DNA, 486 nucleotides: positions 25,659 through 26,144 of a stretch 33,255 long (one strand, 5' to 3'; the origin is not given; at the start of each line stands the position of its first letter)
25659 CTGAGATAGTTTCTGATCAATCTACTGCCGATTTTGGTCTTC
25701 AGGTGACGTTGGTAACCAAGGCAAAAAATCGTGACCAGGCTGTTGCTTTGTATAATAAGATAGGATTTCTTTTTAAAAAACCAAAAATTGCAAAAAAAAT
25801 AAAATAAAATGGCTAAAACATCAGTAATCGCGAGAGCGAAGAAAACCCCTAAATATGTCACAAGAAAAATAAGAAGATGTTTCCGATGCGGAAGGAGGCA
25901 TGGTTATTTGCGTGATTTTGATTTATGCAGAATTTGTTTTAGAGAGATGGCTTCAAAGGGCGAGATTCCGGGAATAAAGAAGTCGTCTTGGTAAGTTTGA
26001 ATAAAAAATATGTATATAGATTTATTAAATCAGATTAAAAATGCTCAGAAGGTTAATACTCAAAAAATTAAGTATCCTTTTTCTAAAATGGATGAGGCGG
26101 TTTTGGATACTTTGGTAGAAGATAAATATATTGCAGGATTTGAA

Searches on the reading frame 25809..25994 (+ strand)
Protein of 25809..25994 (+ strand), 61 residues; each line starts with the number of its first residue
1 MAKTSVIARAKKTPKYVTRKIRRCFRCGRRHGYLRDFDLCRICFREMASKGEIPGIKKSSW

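Call 82: find_encoding_contigs(protein=window:25809-25994:+, flank=6000, max_places=10)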
Protein window:25809-25994:+ (61 aa): 11 contigs read that carry it; 10 places shown.
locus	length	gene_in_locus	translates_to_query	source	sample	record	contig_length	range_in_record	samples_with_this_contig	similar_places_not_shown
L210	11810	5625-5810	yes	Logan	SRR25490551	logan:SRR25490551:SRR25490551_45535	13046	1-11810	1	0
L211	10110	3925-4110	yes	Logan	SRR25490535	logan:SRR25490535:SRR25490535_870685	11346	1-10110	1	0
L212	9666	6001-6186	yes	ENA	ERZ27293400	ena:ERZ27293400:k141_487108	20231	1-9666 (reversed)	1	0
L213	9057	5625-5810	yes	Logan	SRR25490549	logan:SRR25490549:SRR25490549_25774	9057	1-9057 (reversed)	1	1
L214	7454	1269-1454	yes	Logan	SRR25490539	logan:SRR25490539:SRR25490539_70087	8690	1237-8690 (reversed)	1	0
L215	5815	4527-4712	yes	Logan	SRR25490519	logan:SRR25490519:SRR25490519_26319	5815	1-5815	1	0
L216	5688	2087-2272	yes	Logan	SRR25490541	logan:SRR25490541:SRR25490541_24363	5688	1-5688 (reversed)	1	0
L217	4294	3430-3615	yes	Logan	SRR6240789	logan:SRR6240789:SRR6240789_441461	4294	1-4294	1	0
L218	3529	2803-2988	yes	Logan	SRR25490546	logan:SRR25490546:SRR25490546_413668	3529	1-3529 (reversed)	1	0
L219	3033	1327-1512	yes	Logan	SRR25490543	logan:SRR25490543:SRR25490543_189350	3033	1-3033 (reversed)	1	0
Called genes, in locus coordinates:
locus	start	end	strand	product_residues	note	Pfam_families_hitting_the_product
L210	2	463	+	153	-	?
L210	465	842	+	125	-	PF00276:Ribosomal_L23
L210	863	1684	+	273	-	PF00181:Ribosomal_L2_N, PF03947:Ribosomal_L2_C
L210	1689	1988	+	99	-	PF00203:Ribosomal_S19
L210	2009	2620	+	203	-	PF00237:Ribosomal_L22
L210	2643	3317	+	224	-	PF07650:KH_2, PF05316:VAR1 (faint), PF00189:Ribosomal_S3_C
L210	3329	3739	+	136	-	PF00252:Ribosomal_L16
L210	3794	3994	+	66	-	PF00831:Ribosomal_L29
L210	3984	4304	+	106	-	PF00366:Ribosomal_S17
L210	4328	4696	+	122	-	PF00238:Ribosomal_L14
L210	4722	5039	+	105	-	PF00467:KOW (weak), PF17136:ribosomal_L24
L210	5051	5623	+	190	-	PF00281:Ribosomal_L5, PF00673:Ribosomal_L5_C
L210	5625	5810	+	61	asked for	PF00253:Ribosomal_S14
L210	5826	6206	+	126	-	PF00410:Ribosomal_S8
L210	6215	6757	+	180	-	PF00347:Ribosomal_L6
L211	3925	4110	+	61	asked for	PF00253:Ribosomal_S14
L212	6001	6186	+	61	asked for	PF00253:Ribosomal_S14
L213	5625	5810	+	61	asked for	PF00253:Ribosomal_S14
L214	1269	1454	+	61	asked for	PF00253:Ribosomal_S14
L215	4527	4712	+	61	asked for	PF00253:Ribosomal_S14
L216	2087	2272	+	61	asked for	PF00253:Ribosomal_S14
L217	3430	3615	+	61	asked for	PF00253:Ribosomal_S14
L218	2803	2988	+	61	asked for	PF00253:Ribosomal_S14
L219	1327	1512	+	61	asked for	PF00253:Ribosomal_S14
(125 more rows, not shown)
